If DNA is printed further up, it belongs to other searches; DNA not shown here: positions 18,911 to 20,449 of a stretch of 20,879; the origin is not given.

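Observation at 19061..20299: RelA/SpoT-homolog (p)ppGpp-hydrolase-type HD domain in an archaeon, fused to an uncharacterised basic C-terminal domain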

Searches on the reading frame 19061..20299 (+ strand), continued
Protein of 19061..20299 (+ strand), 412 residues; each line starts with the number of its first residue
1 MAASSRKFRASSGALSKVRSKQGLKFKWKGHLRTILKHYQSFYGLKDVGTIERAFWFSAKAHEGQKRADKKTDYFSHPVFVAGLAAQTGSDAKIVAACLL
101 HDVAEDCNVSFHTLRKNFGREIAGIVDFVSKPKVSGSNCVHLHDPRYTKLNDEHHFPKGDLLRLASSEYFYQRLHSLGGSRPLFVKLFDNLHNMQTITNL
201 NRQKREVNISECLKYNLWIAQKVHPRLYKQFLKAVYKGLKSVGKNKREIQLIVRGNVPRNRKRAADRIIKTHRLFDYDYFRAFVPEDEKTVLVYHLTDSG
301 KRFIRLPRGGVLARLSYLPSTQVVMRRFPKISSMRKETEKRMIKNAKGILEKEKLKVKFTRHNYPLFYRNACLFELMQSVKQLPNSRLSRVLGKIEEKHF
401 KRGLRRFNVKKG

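Call 9: find_homologous_proteins(query=window:19061-20299:+, max_evalue=0.001)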
Query window:19061-20299:+ (412 aa): 116 proteins with E <= 0.001 among 6314 candidates.
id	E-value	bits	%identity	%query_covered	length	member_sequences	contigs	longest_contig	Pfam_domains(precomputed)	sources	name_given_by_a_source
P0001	8.1e-276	933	100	100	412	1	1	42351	PF13328.13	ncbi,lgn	ncbi:MAG: HD domain-containing protein [Candidatus Micrarchaeia archaeon]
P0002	7.3e-81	291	42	97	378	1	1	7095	PF13328.13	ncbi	-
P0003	1.1e-17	83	35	36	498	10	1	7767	PF04607.24,PF13328.13,PF02824.28,PF01966.29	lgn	-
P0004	1.3e-17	82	35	40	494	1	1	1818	PF04607.24,PF13328.13,PF02824.28,PF01966.29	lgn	-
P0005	4.7e-16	77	36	46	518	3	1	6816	PF04607.24,PF13328.13,PF02824.28,PF01966.29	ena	-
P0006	1.0e-15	76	33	47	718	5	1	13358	PF04607.24,PF13328.13,PF19296.6,PF02824.28,PF01966.29,PF22629.3,PF13291.13,PF28438.1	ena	-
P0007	6.4e-15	74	35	42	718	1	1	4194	PF04607.24,PF13328.13,PF19296.6,PF02824.28,PF01966.29,PF22629.3,PF13291.13,PF28438.1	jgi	jgi:RelA/SpoT family (p)ppGpp synthetase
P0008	6.4e-15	74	35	42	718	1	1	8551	PF04607.24,PF13328.13,PF19296.6,PF02824.28,PF01966.29,PF22629.3,PF13291.13,PF28438.1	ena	-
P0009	1.0e-14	73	34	43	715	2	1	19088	PF04607.24,PF13328.13,PF19296.6,PF02824.28,PF01966.29,PF13291.13,PF01842.32,PF28438.1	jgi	-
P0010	3.4e-14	71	31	48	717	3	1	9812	PF04607.24,PF13328.13,PF19296.6,PF02824.28,PF01966.29,PF22629.3,PF13291.13,PF01842.32,PF28438.1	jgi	jgi:guanosine-3',5'-bis(diphosphate) 3'-pyrophosphohydrolase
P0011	3.4e-14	71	35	43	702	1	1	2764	PF04607.24,PF13328.13,PF19296.6,PF02824.28,PF01966.29,PF22629.3,PF13291.13,PF28438.1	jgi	jgi:guanosine-3',5'-bis(diphosphate) 3'-pyrophosphohydrolase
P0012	3.5e-14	71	32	46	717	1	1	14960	PF04607.24,PF13328.13,PF19296.6,PF02824.28,PF01966.29,PF13291.13,PF01842.32,PF28438.1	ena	-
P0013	1.1e-13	69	34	42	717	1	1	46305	PF04607.24,PF13328.13,PF19296.6,PF02824.28,PF01966.29,PF22629.3,PF13291.13,PF01842.32,PF28438.1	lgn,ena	-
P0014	1.1e-13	69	33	44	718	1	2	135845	PF04607.24,PF13328.13,PF19296.6,PF02824.28,PF01966.29,PF13291.13,PF01842.32,PF28438.1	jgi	jgi:RelA/SpoT family (p)ppGpp synthetase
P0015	1.2e-13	69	35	44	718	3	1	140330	PF04607.24,PF13328.13,PF19296.6,PF02824.28,PF01966.29,PF22629.3,PF13291.13,PF01842.32,PF28438.1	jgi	-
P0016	1.6e-13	69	34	43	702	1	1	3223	PF04607.24,PF13328.13,PF19296.6,PF02824.28,PF01966.29,PF22629.3,PF13291.13,PF28438.1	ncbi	-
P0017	1.6e-13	69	34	43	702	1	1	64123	PF04607.24,PF13328.13,PF19296.6,PF02824.28,PF01966.29,PF22629.3,PF13291.13,PF28438.1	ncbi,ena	-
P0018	1.6e-13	69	33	47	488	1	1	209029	PF04607.24,PF13328.13,PF02824.28,PF01966.29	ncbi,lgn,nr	ncbi:MAG: RelA/SpoT family protein [Patescibacteria group bacterium]|nr:RelA/SpoT family protein [Pa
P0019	2.1e-13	69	34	43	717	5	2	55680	PF04607.24,PF13328.13,PF19296.6,PF02824.28,PF01966.29,PF13291.13,PF01842.32,PF28438.1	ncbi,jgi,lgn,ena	-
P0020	2.5e-13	68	31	48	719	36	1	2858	PF04607.24,PF13328.13,PF19296.6,PF02824.28,PF01966.29,PF22629.3,PF13291.13,PF01842.32,PF28438.1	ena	-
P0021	2.6e-13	68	38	38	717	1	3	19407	PF04607.24,PF13328.13,PF19296.6,PF02824.28,PF01966.29,PF22629.3,PF13291.13,PF01842.32,PF28438.1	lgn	-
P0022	3.8e-13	68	30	51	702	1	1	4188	PF04607.24,PF13328.13,PF19296.6,PF02824.28,PF01966.29,PF22629.3,PF13291.13,PF28438.1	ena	-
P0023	6.6e-13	67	33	47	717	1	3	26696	PF04607.24,PF13328.13,PF19296.6,PF02824.28,PF01966.29,PF22629.3,PF13291.13,PF01842.32,PF28438.1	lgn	-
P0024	7.6e-13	67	31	49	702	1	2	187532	PF04607.24,PF13328.13,PF19296.6,PF02824.28,PF01966.29,PF22629.3,PF13291.13,PF28438.1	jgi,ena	-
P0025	9.7e-13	66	34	44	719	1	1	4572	PF04607.24,PF13328.13,PF19296.6,PF02824.28,PF01966.29,PF13291.13,PF28438.1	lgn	-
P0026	1.0e-12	66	29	49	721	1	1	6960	PF04607.24,PF13328.13,PF19296.6,PF02824.28,PF01966.29,PF13291.13,PF28438.1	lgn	-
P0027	1.3e-12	66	30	57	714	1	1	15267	PF04607.24,PF13328.13,PF19296.6,PF02824.28,PF01966.29,PF13291.13,PF28438.1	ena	-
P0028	1.5e-12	66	35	41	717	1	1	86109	PF04607.24,PF13328.13,PF19296.6,PF02824.28,PF01966.29,PF22629.3,PF13291.13,PF01842.32,PF28438.1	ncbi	-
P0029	1.9e-12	65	34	42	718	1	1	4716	PF04607.24,PF13328.13,PF19296.6,PF02824.28,PF01966.29,PF22629.3,PF13291.13,PF01842.32,PF28438.1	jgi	-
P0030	2.7e-12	65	32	44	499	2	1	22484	PF04607.24,PF13328.13,PF02824.28,PF01966.29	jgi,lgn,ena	-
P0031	4.0e-12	64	32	46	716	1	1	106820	PF04607.24,PF13328.13,PF19296.6,PF02824.28,PF01966.29,PF13291.13,PF01842.32,PF28438.1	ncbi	-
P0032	4.1e-12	64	32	46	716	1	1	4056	PF04607.24,PF13328.13,PF19296.6,PF02824.28,PF01966.29,PF13291.13,PF01842.32,PF28438.1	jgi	-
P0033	4.6e-12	64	33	43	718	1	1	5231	PF04607.24,PF13328.13,PF19296.6,PF02824.28,PF01966.29,PF13291.13,PF28438.1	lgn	-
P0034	4.9e-12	64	34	43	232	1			PF13328.13,PF01966.29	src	-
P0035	5.4e-12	64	33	44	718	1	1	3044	PF04607.24,PF13328.13,PF19296.6,PF02824.28,PF01966.29,PF13291.13,PF01842.32,PF28438.1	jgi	-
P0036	5.5e-12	64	33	46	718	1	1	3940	PF04607.24,PF13328.13,PF19296.6,PF02824.28,PF01966.29,PF13291.13,PF01842.32,PF28438.1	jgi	-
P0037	5.6e-12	64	33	44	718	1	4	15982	PF04607.24,PF13328.13,PF19296.6,PF02824.28,PF01966.29,PF13291.13,PF01842.32,PF28438.1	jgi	-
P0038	7.8e-12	63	34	44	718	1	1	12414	PF04607.24,PF13328.13,PF19296.6,PF02824.28,PF01966.29,PF13291.13,PF01842.32,PF28438.1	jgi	-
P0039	7.8e-12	63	34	44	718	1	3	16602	PF04607.24,PF13328.13,PF19296.6,PF02824.28,PF01966.29,PF13291.13,PF01842.32,PF28438.1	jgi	-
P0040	8.3e-12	63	32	47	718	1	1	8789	PF04607.24,PF13328.13,PF19296.6,PF02824.28,PF01966.29,PF22629.3,PF13291.13,PF01842.32,PF28438.1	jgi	jgi:RelA/SpoT family (p)ppGpp synthetase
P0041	8.9e-12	63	34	42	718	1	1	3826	PF04607.24,PF13328.13,PF19296.6,PF02824.28,PF01966.29,PF22629.3,PF13291.13,PF01842.32,PF28438.1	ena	-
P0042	9.9e-12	63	32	48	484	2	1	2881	PF04607.24,PF13328.13,PF02824.28,PF01966.29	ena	-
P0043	1.1e-11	63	37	38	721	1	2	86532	PF04607.24,PF13328.13,PF19296.6,PF02824.28,PF01966.29,PF13291.13,PF28438.1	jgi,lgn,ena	-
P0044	1.3e-11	63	32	44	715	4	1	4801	PF04607.24,PF13328.13,PF19296.6,PF02824.28,PF01966.29,PF13291.13,PF01842.32,PF28438.1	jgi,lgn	jgi:GTP diphosphokinase / guanosine-3',5'-bis(diphosphate) 3'-diphosphatase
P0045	1.3e-11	63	33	44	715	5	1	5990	PF04607.24,PF13328.13,PF19296.6,PF02824.28,PF01966.29,PF13291.13,PF01842.32,PF28438.1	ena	-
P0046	1.6e-11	62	33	42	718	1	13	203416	PF04607.24,PF13328.13,PF19296.6,PF02824.28,PF01966.29,PF13291.13,PF01842.32,PF28438.1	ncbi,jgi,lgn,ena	-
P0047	1.8e-11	62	31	47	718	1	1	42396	PF04607.24,PF13328.13,PF19296.6,PF02824.28,PF01966.29,PF22629.3,PF13291.13,PF01842.32,PF28438.1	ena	-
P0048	1.8e-11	62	31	47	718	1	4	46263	PF04607.24,PF13328.13,PF19296.6,PF02824.28,PF01966.29,PF22629.3,PF13291.13,PF01842.32,PF28438.1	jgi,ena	-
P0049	1.8e-11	62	31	47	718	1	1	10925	PF04607.24,PF13328.13,PF02824.28,PF01966.29,PF22629.3,PF13291.13,PF01842.32,PF28438.1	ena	-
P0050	1.8e-11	62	32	44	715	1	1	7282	PF04607.24,PF13328.13,PF19296.6,PF02824.28,PF01966.29,PF13291.13,PF01842.32,PF28438.1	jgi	jgi:guanosine-3',5'-bis(diphosphate) 3'-pyrophosphohydrolase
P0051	1.8e-11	62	32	44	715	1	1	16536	PF04607.24,PF13328.13,PF19296.6,PF02824.28,PF01966.29,PF13291.13,PF01842.32,PF28438.1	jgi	jgi:guanosine-3',5'-bis(diphosphate) 3'-pyrophosphohydrolase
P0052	2.6e-11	62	33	42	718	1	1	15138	PF04607.24,PF13328.13,PF19296.6,PF02824.28,PF01966.29,PF13291.13,PF01842.32,PF28438.1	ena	-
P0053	2.8e-11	62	36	40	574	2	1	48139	PF04607.24,PF13328.13,PF02824.28,PF01966.29,PF13291.13,PF01842.32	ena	-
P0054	2.8e-11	62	36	40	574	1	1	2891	PF04607.24,PF13328.13,PF02824.28,PF01966.29,PF13291.13,PF01842.32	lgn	-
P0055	2.8e-11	62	32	44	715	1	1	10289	PF04607.24,PF13328.13,PF19296.6,PF02824.28,PF01966.29,PF13291.13,PF01842.32,PF28438.1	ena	-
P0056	3.8e-11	61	34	42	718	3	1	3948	PF04607.24,PF13328.13,PF19296.6,PF02824.28,PF01966.29,PF13291.13,PF01842.32,PF28438.1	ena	-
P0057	4.4e-11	61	33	44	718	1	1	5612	PF04607.24,PF13328.13,PF19296.6,PF02824.28,PF01966.29,PF13291.13,PF01842.32,PF28438.1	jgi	jgi:GTP pyrophosphokinase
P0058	4.6e-11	61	34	48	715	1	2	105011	PF04607.24,PF13328.13,PF19296.6,PF02824.28,PF01966.29,PF13291.13,PF28438.1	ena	-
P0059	4.7e-11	61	30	47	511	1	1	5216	PF04607.24,PF13328.13,PF02824.28,PF01966.29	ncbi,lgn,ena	-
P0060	6.1e-11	60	36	40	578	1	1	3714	PF04607.24,PF13328.13,PF02824.28,PF01966.29,PF13291.13,PF01842.32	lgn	-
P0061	6.9e-11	60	33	40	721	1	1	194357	PF04607.24,PF13328.13,PF19296.6,PF02824.28,PF01966.29,PF13291.13,PF28438.1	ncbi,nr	ncbi:MAG: bifunctional (p)ppGpp synthetase/guanosine-3',5'-bis(diphosphate) 3'-pyrophosphohydrolase 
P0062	1.1e-10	60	35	38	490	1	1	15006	PF04607.24,PF13328.13,PF02824.28,PF01966.29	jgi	jgi:GTP pyrophosphokinase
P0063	1.2e-10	59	32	44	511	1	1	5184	PF04607.24,PF13328.13,PF02824.28,PF01966.29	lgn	-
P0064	1.3e-10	59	32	44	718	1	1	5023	PF04607.24,PF13328.13,PF19296.6,PF02824.28,PF01966.29,PF13291.13,PF01842.32,PF28438.1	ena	-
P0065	1.4e-10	59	30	49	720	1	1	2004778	PF04607.24,PF13328.13,PF19296.6,PF02824.28,PF01966.29,PF13291.13,PF28438.1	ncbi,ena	-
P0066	1.9e-10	59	35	38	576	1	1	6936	PF04607.24,PF13328.13,PF02824.28,PF01966.29,PF13291.13,PF01842.32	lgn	-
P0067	2.2e-10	59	32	42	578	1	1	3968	PF04607.24,PF13328.13,PF02824.28,PF01966.29,PF13291.13,PF01842.32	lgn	-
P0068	2.4e-10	58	33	39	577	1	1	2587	PF04607.24,PF13328.13,PF02824.28,PF01966.29,PF13291.13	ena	-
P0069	2.5e-10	58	35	40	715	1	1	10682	PF04607.24,PF13328.13,PF19296.6,PF02824.28,PF01966.29,PF13291.13,PF28438.1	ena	-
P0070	2.6e-10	58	35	40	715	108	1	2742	PF04607.24,PF13328.13,PF19296.6,PF02824.28,PF01966.29,PF13291.13,PF28438.1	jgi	jgi:GTP pyrophosphokinase/guanosine-3',5'-bis(diphosphate) 3'-pyrophosphohydrolase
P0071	2.9e-10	58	33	40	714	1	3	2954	PF04607.24,PF13328.13,PF19296.6,PF02824.28,PF01966.29,PF13291.13,PF28438.1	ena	-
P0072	3.1e-10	58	33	42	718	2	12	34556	PF04607.24,PF13328.13,PF19296.6,PF02824.28,PF01966.29,PF13291.13,PF01842.32,PF28438.1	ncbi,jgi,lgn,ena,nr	ncbi:MAG: bifunctional (p)ppGpp synthetase/guanosine-3',5'-bis(diphosphate) 3'-pyrophosphohydrolase 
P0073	3.5e-10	58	30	40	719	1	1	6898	PF04607.24,PF13328.13,PF19296.6,PF02824.28,PF13291.13,PF28438.1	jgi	-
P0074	3.5e-10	58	33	37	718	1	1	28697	PF04607.24,PF13328.13,PF19296.6,PF02824.28,PF01966.29,PF13291.13,PF28438.1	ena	-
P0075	3.7e-10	58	34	37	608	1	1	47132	PF04607.24,PF13328.13,PF19296.6,PF02824.28,PF01966.29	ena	-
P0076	3.9e-10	58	30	40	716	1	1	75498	PF04607.24,PF13328.13,PF19296.6,PF02824.28,PF01966.29,PF13291.13,PF28438.1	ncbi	ncbi:MAG: RelA/SpoT family protein [Sulfitobacter sp.]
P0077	4.3e-10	58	31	39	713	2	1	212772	PF04607.24,PF13328.13,PF19296.6,PF02824.28,PF01966.29,PF13291.13,PF28438.1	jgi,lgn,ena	jgi:guanosine-3',5'-bis(diphosphate) 3'-pyrophosphohydrolase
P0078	4.4e-10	58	33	40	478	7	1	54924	PF04607.24,PF13328.13,PF02824.28,PF01966.29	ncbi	-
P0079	4.8e-10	57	30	42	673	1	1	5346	PF04607.24,PF13328.13,PF19296.6,PF02824.28,PF01966.29,PF13291.13,PF28438.1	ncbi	ncbi:RelA/SpoT family protein, partial [Chloroflexota bacterium]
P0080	5.1e-10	57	33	41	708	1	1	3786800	PF04607.24,PF13328.13,PF19296.6,PF02824.28,PF01966.29,PF13291.13,PF28438.1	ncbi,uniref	ncbi:RelA/SpoT family protein [Algirhabdus cladophorae]|uniref:RelA/SpoT family protein n=1 Tax=Algi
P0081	5.9e-10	57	31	42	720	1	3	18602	PF04607.24,PF13328.13,PF02824.28,PF01966.29,PF13291.13,PF01842.32,PF28438.1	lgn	-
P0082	6.7e-10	57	35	38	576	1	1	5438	PF04607.24,PF13328.13,PF02824.28,PF01966.29,PF13291.13,PF01842.32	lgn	-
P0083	6.8e-10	57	35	38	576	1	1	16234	PF04607.24,PF13328.13,PF02824.28,PF01966.29,PF13291.13,PF01842.32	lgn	-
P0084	6.8e-10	57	35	38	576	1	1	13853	PF04607.24,PF13328.13,PF02824.28,PF01966.29,PF13291.13,PF01842.32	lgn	-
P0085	6.8e-10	57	35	38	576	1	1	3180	PF04607.24,PF13328.13,PF02824.28,PF01966.29,PF13291.13,PF01842.32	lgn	-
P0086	6.9e-10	57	35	38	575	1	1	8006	PF04607.24,PF13328.13,PF02824.28,PF01966.29,PF13291.13,PF01842.32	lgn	-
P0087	7.0e-10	57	33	38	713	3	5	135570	PF04607.24,PF13328.13,PF19296.6,PF02824.28,PF01966.29,PF13291.13,PF28438.1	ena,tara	tara:strand:+ start:1983 stop:4124 length:2142 start_codon:yes stop_codon:yes gene_type:complete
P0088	8.1e-10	57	34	37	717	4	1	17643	PF04607.24,PF13328.13,PF19296.6,PF02824.28,PF01966.29,PF13291.13,PF28438.1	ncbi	-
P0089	9.0e-10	57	32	35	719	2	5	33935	PF04607.24,PF13328.13,PF19296.6,PF02824.28,PF01966.29,PF13291.13,PF28438.1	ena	-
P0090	1.3e-9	56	29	50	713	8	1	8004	PF04607.24,PF13328.13,PF19296.6,PF02824.28,PF01966.29,PF13291.13,PF28438.1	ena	-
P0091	1.4e-9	56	30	40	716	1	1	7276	PF04607.24,PF13328.13,PF19296.6,PF02824.28,PF01966.29,PF13291.13,PF28438.1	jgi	-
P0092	1.4e-9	56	29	40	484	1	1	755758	PF04607.24,PF13328.13,PF02824.28,PF01966.29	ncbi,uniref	ncbi:Bifunctional (p)ppGpp synthase/hydrolase SpoT [Candidatus Providencia siddallii]|uniref:Bifunct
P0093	4.3e-9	54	30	45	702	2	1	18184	PF04607.24,PF13328.13,PF19296.6,PF02824.28,PF01966.29,PF13291.13,PF01842.32,PF28438.1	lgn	-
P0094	4.4e-9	54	32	41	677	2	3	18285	PF04607.24,PF13328.13,PF02824.28,PF01966.29,PF13291.13,PF01842.32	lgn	-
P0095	5.6e-9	54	30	48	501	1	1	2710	PF04607.24,PF13328.13,PF02824.28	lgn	-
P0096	6.5e-9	54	33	40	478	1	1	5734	PF04607.24,PF13328.13,PF02824.28,PF01966.29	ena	-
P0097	6.6e-9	54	28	40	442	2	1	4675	PF04607.24,PF13328.13,PF02824.28,PF01966.29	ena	-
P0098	9.8e-9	53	31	40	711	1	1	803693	PF04607.24,PF13328.13,PF19296.6,PF02824.28,PF01966.29,PF13291.13,PF28438.1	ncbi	-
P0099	1.6e-8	52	34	38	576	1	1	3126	PF04607.24,PF13328.13,PF02824.28,PF01966.29,PF13291.13,PF01842.32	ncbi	-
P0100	1.9e-8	52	36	27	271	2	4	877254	PF12844.14,PF13328.13,PF01381.29,PF13560.13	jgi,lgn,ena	-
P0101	2.1e-8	52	39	27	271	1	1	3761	PF12844.14,PF13328.13,PF01966.29,PF01381.29,PF13560.13,PF13443.13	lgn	-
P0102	1.2e-7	50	32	40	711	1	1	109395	PF04607.24,PF13328.13,PF19296.6,PF02824.28,PF01966.29,PF13291.13,PF28438.1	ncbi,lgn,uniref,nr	ncbi:RelA/SpoT family protein [Shimia abyssi]|uniref:GTP pyrophosphokinase rsh n=1 Tax=Shimia abyssi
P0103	1.6e-7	49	30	43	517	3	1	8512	PF04607.24,PF13328.13,PF02824.28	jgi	-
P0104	2.4e-7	49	30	38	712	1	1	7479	PF04607.24,PF13328.13,PF19296.6,PF02824.28,PF01966.29,PF13291.13,PF28438.1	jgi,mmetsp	mmetsp:Transcript_28501/g.53454 ORF Transcript_28501/g.53454 Transcript_28501/m.53454 type:complete 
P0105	2.9e-7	48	31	47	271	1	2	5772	PF12844.14,PF13328.13,PF01381.29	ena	-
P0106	5.9e-7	47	29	43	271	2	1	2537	PF12844.14,PF13328.13,PF01381.29,PF13560.13,PF13443.13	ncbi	-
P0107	1.2e-6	46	33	33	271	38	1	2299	PF12844.14,PF13328.13,PF01381.29,PF13560.13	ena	-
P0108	1.4e-6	46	40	22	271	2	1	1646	PF12844.14,PF13328.13,PF01381.29,PF13560.13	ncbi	-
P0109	2.3e-6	45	40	22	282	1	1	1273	PF13328.13,PF01381.29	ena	-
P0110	2.4e-6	45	28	39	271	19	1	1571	PF12844.14,PF13328.13,PF01381.29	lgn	-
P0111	2.4e-6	45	35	29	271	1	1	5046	PF12844.14,PF13328.13,PF01381.29,PF13443.13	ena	-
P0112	3.4e-6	45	42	20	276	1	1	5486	PF13328.13,PF01381.29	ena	-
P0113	7.0e-6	44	40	20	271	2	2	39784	PF12844.14,PF13328.13,PF01381.29,PF13560.13,PF13443.13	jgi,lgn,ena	-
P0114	1.4e-5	43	38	22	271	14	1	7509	PF12844.14,PF13328.13,PF01381.29,PF13560.13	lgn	-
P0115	3.7e-5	41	40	20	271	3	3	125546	PF12844.14,PF13328.13,PF01381.29,PF13560.13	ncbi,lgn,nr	ncbi:MAG: helix-turn-helix domain-containing protein [Clostridia bacterium]|nr:helix-turn-helix doma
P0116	7.6e-5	40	38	22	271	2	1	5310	PF13328.13,PF01381.29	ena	-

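Call 12: find_encoding_contigs(protein=P0002, flank=10000)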
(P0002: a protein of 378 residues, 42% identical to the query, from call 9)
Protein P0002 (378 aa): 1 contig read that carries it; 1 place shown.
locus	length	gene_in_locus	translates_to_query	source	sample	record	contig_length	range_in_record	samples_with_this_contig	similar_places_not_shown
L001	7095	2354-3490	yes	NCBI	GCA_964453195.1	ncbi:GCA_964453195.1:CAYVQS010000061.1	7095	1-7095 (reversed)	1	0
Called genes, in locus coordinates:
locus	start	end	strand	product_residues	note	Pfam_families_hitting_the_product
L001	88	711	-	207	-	-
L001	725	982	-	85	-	-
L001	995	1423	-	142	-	-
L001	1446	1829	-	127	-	-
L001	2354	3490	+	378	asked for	PF13328:HD_4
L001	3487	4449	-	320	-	PF01073:3Beta_HSD, PF01370:Epimerase, PF04321:RmlD_sub_bind (weak), PF16363:GDP_Man_Dehyd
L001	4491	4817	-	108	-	PF10049:DUF2283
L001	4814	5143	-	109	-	-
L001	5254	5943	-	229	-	-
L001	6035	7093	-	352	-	?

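Call 13: find_encoding_contigs(protein=P0001, flank=10000)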
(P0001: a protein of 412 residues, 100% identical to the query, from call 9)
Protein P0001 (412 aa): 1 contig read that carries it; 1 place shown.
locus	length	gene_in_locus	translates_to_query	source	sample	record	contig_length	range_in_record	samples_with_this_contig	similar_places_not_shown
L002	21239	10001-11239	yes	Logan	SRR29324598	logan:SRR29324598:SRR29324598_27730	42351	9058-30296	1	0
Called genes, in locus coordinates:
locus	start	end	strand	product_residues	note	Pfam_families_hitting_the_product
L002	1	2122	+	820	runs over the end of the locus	PF00493:MCM (faint), PF01078:Mg_chelatase, PF14532:Sigma54_activ_2 (faint), PF00004:AAA (faint), PF00158:Sigma54_activat (weak), PF20436:LonB_AAA-LID, PF05362:Lon_C, PF13541:ChlI (weak), +2 more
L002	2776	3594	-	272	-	PF06293:Kdo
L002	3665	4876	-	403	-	PF04123:DUF373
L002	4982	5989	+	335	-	PF01145:Band_7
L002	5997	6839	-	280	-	PF01944:SpoIIM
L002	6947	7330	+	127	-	-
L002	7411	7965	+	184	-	-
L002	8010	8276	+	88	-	PF13656:RNA_pol_L_2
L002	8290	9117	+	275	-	-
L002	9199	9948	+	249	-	PF00705:PCNA_N, PF02747:PCNA_C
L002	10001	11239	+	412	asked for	PF13328:HD_4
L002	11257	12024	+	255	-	PF02548:Pantoate_transf, PF13714:PEP_mutase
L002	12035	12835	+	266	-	PF01869:BcrAD_BadFG (weak), PF00814:TsaD (weak), PF03630:Fumble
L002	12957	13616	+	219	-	-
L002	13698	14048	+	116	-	-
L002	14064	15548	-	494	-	PF14010:PEPcase_2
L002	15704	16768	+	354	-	-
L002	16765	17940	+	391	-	PF01896:DNA_primase_S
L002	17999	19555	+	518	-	PF02142:MGS, PF01808:AICARFT_IMPCHas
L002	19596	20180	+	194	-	PF22090:Gins51_C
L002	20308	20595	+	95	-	PF00935:Ribosomal_L44 (weak)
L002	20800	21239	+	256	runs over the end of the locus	PF00575:S1, PF07541:EIF_2_alpha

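Call 23: predict_structure(alignment_id=A1)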
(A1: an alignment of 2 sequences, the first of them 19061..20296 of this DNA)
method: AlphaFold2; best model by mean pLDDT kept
length: 412 residues; sequences in the alignment: 2
mean_pLDDT: 48.3   pTM: 0.35
mean pLDDT of the five models: 48.3, 44.3, 43.3, 42.5, 41.5
residues with pLDDT >= 90: 0; 70-90: 39; 50-70: 154; < 50: 219
segments of 3 or more residues with pLDDT < 50: 1-26, 67-90, 128-200, 258-291, 308-335, 363-370, 401-412
pLDDT, mean of each block of 10 residues (from residue 1): 25 30 46 59 57 68 49 46 47 62 58 67 52 27 26 27 30 33 38 41 54 52 53 66 76 58 29 33 33 52 56 32 35 48 71 79 41 66 61 66 33 22
secondary structure, 60 per line:
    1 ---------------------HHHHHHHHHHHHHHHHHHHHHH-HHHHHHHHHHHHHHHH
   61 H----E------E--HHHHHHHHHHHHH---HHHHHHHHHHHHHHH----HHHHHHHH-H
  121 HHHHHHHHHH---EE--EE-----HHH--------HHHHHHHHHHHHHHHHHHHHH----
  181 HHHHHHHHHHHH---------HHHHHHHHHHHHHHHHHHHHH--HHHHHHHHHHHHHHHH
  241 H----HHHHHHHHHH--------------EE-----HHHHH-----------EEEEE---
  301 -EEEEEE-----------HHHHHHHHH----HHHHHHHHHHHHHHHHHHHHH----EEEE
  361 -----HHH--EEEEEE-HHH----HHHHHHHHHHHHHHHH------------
elements in order: H22-43 H45-61 H76-88 H92-106 H111-118 H120-130 H156-176 H181-192 H202-222 H225-241 H246-255 H277-281 E293-297 E302-307 H319-327 H332-352 E357-360 E371-376 H385-400

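Call 26: search_protein_families(library=pfam, proteins=[P0002], max_evalue=0.1)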
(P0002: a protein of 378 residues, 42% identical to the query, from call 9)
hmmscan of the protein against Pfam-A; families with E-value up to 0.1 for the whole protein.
P0002 (378 aa): 3 families
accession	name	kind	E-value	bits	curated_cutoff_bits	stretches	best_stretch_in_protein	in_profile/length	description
PF13328.12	HD_4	-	9.8e-20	71.3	27.2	1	47-198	1-136/156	HD domain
PF01730.21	UreF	-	0.033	14.9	23.3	1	27-98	53-127/151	UreF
PF01966.28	HD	-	0.06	14.1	22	0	66-99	1-40/116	HD domain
